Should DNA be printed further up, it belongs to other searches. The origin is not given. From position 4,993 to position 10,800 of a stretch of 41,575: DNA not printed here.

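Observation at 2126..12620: Three-gene, translationally coupled operon: Druantia type III-like pair plus an unreported NERD nuclease-SF1 helicase partner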

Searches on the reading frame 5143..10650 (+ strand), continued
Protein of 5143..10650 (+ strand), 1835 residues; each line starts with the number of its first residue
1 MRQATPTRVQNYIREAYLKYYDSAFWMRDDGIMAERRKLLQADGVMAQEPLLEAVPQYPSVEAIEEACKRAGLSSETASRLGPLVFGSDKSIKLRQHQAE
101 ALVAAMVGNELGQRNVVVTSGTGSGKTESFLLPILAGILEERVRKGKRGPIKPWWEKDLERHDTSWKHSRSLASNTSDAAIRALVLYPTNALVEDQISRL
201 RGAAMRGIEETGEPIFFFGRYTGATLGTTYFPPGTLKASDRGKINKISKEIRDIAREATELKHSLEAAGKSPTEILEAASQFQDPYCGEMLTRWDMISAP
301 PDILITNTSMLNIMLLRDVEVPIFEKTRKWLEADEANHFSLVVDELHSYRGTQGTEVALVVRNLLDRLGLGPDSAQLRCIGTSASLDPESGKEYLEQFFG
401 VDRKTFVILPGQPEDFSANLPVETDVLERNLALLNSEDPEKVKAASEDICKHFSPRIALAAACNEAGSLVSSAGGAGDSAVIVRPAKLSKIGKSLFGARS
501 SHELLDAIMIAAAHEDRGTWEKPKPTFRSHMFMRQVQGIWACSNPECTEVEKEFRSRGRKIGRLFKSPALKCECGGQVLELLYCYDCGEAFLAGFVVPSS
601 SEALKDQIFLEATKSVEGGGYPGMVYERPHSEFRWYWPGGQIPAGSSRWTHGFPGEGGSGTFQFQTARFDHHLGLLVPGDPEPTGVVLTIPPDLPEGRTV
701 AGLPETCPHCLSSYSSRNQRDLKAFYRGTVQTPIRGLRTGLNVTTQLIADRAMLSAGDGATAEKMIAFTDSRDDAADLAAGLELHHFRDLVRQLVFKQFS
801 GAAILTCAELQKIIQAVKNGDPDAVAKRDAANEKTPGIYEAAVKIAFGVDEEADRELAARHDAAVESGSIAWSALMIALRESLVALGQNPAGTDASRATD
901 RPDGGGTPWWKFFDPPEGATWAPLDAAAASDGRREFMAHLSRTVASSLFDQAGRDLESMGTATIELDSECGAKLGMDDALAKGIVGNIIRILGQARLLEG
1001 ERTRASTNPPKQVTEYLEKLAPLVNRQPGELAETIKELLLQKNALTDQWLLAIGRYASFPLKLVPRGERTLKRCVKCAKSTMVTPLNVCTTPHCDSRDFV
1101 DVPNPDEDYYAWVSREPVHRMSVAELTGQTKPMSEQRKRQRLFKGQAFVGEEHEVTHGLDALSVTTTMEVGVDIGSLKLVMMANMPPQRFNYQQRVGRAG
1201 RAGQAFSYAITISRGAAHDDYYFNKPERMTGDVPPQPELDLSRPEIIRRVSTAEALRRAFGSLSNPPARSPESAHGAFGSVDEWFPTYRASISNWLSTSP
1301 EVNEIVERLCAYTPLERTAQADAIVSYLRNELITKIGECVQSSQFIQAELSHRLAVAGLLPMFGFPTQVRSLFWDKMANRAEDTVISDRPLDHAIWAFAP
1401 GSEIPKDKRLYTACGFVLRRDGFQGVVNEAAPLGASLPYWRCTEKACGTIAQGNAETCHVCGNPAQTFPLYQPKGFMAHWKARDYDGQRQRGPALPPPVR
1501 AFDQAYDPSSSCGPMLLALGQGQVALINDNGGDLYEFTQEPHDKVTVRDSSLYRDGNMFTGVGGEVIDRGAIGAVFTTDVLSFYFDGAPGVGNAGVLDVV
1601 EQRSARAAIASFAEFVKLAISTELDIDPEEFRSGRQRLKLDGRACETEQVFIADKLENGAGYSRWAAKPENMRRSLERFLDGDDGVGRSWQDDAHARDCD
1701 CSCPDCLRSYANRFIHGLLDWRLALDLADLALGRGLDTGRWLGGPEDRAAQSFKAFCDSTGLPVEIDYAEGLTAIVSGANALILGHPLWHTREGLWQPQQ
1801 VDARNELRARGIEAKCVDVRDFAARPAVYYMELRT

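Call 50: search_protein_families(library=pfam, proteins=[L086:4298-6811:+, L086:6880-8976:+, L084:15128-16849:+], max_evalue=0.01)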
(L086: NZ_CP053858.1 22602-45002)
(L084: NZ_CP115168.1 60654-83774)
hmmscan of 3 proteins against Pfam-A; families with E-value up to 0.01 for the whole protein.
L086:4298-6811:+ (837 aa): 0 families

L086:6880-8976:+ (698 aa): 0 families

L084:15128-16849:+ (573 aa): 9 families
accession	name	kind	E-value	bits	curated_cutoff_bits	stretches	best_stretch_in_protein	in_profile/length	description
PF00580.27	UvrD-helicase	-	1.8e-09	38.1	23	2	314-366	206-258/271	UvrD/REP helicase N-terminal domain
PF08378.17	NERD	-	1.3e-08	35.7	22.1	1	20-112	4-95/111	Nuclease-related domain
PF13538.12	UvrD_C_2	-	1e-07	32.2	27.4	1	504-549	4-51/52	UvrD-like helicase C-terminal domain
PF13245.12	AAA_19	-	7.3e-06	26.6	25.1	1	221-361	13-131/134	AAA domain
PF13604.12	AAA_30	-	3.9e-05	23.9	27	1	220-370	19-139/191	AAA domain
PF01443.25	Viral_helicase1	-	7.1e-05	23.2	21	0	500-550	178-227/228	Viral superfamily 1 RNA helicase core domain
PF09848.15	SLFN-g3_helicase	-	0.00044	20.1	24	1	222-334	4-93/354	Schlafen group 3, DNA/RNA helicase domain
PF13191.12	AAA_16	-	0.00047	21.1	32.6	1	209-367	14-143/167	AAA ATPase domain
PF04851.21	ResIII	-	0.0092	16.3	22.5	0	227-275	31-81/164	Type III restriction enzyme, res subunit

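Call 51: get_annotated_region(hit=H5, flank=9000)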
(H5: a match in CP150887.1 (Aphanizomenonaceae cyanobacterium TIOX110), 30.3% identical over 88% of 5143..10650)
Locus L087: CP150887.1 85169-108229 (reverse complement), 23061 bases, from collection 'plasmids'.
description: Aphanizomenonaceae cyanobacterium TIOX110 plasmid unnamed, complete sequence
organism: Aphanizomenonaceae cyanobacterium TIOX110 (NCBI taxid 3133117)
taxonomy: Bacteria; Cyanobacteriota; Cyanophyceae; Nostocales; Aphanizomenonaceae; ; Aphanizomenonaceae cyanobacterium TIOX110
host: -; source: -; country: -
typing (MOB-suite, as given by PLSDB): non-mobilizable; replicon rep_cluster_345; mating-pair formation MPF_T
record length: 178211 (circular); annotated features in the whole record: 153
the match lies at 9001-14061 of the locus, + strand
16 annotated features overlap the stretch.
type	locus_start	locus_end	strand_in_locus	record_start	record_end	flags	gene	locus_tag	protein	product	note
CDS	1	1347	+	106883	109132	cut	-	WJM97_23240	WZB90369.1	WYL domain-containing protein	-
CDS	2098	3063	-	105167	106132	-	-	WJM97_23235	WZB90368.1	tyrosine-type recombinase/integrase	-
CDS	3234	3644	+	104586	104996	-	-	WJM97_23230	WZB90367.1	four helix bundle protein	-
CDS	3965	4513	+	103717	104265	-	-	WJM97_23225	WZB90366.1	hypothetical protein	-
CDS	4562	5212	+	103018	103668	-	-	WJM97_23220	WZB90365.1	site-specific integrase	-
CDS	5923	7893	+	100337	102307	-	-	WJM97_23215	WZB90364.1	hypothetical protein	-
CDS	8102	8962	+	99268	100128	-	-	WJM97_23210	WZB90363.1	hypothetical protein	-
CDS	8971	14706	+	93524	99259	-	-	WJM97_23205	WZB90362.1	DEAD/DEAH box helicase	-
CDS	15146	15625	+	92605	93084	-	-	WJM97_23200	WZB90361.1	type II toxin-antitoxin system antitoxin SocA domain-containing protein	-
CDS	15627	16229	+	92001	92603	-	-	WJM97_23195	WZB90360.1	type II toxin-antitoxin system PemK/MazF family toxin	-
CDS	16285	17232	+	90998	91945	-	-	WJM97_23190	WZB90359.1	IS630 family transposase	-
CDS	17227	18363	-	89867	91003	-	-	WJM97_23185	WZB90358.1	DEAD/DEAH box helicase family protein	-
CDS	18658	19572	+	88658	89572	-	-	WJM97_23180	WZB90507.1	PD-(D/E)XK nuclease family protein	-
CDS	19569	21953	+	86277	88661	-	-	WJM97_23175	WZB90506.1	hypothetical protein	-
CDS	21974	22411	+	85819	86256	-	-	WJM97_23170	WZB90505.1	hypothetical protein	-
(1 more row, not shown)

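Call 52: get_annotated_region(hit=H6, flank=9000)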
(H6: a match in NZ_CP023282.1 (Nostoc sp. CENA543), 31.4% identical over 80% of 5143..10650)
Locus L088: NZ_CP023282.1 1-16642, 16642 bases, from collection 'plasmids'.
description: Nostoc sp. CENA543 plasmid pCENA543b, complete sequence
organism: Nostoc sp. CENA543 (NCBI taxid 1869241)
taxonomy: Bacteria; Cyanobacteriota; Cyanophyceae; Nostocales; Nostocaceae; Nostoc; Nostoc sp. CENA543
host: -; source: cell culture,Brazilian saline-alkaline lake; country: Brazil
typing (MOB-suite, as given by PLSDB): mobilizable; replicon rep_cluster_1657,rep_cluster_776; relaxase MOBF
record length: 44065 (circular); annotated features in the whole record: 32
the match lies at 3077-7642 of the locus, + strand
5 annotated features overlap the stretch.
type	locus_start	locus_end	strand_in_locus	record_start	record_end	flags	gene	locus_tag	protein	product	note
CDS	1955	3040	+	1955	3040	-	-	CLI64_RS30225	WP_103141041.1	hypothetical protein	-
CDS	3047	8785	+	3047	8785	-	-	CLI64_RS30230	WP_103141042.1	DEAD/DEAH box helicase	-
CDS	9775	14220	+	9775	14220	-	mobF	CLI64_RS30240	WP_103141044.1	MobF family relaxase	-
CDS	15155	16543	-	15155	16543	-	dnaB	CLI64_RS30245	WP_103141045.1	replicative DNA helicase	GO:0006260 - DNA replication [Evidence IEA]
CDS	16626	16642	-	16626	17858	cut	-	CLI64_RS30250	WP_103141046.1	hypothetical protein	-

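Call 53: get_annotated_region(hit=H10, flank=9000)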
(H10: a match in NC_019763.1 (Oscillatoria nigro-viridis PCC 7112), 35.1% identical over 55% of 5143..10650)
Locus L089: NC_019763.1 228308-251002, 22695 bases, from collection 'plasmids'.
description: Oscillatoria nigro-viridis PCC 7112 plasmid pOSC7112.01, complete sequence
organism: Oscillatoria nigro-viridis PCC 7112 (NCBI taxid 179408)
taxonomy: Bacteria; Cyanobacteriota; Cyanophyceae; Oscillatoriales; Oscillatoriaceae; Oscillatoria; Oscillatoria nigro-viridis; Oscillatoria nigro-viridis PCC 7112
host: -; source: -; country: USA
typing (MOB-suite, as given by PLSDB): conjugative; replicon rep_cluster_1695; relaxase MOBP; mating-pair formation MPF_T
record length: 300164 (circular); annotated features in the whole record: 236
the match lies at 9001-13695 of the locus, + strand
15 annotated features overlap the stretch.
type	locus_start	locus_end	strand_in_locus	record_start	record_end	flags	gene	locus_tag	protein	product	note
CDS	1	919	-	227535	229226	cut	-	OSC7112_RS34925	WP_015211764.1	relaxase/mobilization nuclease domain-containing protein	-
CDS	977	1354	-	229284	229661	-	-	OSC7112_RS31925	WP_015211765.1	hypothetical protein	-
CDS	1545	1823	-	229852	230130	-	-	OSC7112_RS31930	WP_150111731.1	hypothetical protein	-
CDS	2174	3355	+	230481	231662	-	-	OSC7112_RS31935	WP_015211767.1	ParM/StbA family protein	GO:0030541 - plasmid partitioning [Evidence IEA]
CDS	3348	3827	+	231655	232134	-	-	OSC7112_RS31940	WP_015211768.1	hypothetical protein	-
CDS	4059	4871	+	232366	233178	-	-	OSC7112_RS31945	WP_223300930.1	mobilization protein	-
CDS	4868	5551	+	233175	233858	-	-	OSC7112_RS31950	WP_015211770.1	DUF6753 family protein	-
CDS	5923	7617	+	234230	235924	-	-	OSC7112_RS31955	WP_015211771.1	hypothetical protein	-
CDS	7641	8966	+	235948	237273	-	-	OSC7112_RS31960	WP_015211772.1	hypothetical protein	-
CDS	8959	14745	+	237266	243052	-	-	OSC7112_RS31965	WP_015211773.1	DEAD/DEAH box helicase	-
CDS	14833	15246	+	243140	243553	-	-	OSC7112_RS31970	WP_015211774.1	hypothetical protein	-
CDS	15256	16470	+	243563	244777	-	-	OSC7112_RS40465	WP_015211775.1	DUF6575 domain-containing protein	-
CDS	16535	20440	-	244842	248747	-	-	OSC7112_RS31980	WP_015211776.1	hypothetical protein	-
CDS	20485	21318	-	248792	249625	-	-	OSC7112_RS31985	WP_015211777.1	hypothetical protein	-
CDS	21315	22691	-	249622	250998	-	-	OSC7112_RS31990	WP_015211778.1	GNAT family N-acetyltransferase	-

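Call 54: get_annotated_region(hit=H11, flank=9000)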
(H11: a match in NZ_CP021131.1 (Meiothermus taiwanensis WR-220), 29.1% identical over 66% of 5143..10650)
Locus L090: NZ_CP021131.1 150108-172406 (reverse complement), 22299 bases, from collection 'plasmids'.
description: Meiothermus taiwanensis WR-220 plasmid pMtWR-220, complete sequence
organism: Meiothermus taiwanensis WR-220 (NCBI taxid 1339250)
taxonomy: Bacteria; Deinococcota; Deinococci; Thermales; Thermaceae; Meiothermus; Meiothermus taiwanensis; Meiothermus taiwanensis WR-220
host: -; source: -; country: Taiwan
typing (MOB-suite, as given by PLSDB): non-mobilizable
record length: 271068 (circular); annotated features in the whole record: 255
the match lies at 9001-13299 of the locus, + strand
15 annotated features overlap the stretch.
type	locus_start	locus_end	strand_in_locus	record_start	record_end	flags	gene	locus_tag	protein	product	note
CDS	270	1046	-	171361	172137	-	-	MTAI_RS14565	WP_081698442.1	alkaline phosphatase family protein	-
CDS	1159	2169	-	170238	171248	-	-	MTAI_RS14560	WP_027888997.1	ABC transporter ATP-binding protein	-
CDS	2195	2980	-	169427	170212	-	-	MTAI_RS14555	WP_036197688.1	ABC transporter permease subunit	-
CDS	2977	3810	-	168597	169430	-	-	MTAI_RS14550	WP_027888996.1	ABC transporter permease subunit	GO:0055085 - transmembrane transport [Evidence IEA]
CDS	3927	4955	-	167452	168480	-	-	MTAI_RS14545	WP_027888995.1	extracellular solute-binding protein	-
CDS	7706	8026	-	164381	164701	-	-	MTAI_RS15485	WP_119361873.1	hypothetical protein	-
CDS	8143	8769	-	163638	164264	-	-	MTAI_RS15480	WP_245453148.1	transposase family protein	-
CDS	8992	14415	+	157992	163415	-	-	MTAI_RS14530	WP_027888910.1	DEAD/DEAH box helicase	-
CDS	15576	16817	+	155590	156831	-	-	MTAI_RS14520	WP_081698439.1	Druantia anti-phage system protein DruA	-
CDS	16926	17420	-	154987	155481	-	-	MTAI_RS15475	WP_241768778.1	hypothetical protein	-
CDS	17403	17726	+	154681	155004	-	-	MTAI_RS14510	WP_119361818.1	hypothetical protein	-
CDS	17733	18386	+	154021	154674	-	-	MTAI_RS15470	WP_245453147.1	transposase family protein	-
CDS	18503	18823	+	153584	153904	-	-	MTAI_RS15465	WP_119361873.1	hypothetical protein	-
CDS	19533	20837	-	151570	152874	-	-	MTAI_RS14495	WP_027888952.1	nitrate/sulfonate/bicarbonate ABC transporter ATP-binding protein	-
CDS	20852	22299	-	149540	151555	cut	-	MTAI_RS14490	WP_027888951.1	ABC transporter permease subunit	GO:0055085 - transmembrane transport [Evidence IEA]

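Call 55: get_annotated_region(hit=H12, flank=9000)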
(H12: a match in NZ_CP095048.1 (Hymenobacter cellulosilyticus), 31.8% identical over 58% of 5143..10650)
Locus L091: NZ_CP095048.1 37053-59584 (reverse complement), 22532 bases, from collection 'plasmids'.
description: Hymenobacter cellulosilyticus strain 5116 S-3 plasmid unnamed2, complete sequence
organism: Hymenobacter cellulosilyticus (NCBI taxid 2932248)
taxonomy: Bacteria; Bacteroidota; Cytophagia; Cytophagales; Hymenobacteraceae; Hymenobacter; Hymenobacter cellulosilyticus
host: -; source: single cell,air; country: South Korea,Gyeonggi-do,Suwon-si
typing (MOB-suite, as given by PLSDB): non-mobilizable
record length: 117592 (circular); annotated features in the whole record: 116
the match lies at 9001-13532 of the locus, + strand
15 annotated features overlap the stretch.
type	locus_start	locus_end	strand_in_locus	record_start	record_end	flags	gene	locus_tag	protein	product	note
CDS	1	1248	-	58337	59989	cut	-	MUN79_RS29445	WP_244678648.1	Z1 domain-containing protein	-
CDS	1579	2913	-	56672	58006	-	-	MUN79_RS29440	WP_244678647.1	ATP-binding protein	-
CDS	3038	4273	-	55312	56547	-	dcm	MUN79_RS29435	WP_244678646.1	DNA (cytosine-5-)-methyltransferase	GO:0006304 - DNA modification [Evidence IEA]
CDS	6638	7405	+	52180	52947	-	-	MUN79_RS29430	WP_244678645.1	hypothetical protein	-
CDS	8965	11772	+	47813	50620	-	-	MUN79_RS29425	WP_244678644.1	DEAD/DEAH box helicase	-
CDS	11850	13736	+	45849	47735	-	-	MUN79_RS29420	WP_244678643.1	helicase-related protein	-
CDS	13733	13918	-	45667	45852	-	-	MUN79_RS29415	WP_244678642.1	hypothetical protein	-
CDS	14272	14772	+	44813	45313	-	-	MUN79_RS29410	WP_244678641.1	DUF1998 domain-containing protein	-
CDS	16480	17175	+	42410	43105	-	-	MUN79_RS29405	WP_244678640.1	HNH endonuclease signature motif containing protein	-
CDS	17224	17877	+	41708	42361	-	-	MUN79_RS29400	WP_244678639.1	hypothetical protein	-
CDS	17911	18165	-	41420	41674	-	-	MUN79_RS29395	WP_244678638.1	hypothetical protein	-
CDS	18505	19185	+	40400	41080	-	-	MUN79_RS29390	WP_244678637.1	hypothetical protein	-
CDS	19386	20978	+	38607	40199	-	-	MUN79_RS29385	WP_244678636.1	hypothetical protein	-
CDS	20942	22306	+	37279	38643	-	-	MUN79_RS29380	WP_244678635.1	hypothetical protein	-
CDS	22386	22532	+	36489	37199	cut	-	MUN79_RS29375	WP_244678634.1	hypothetical protein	-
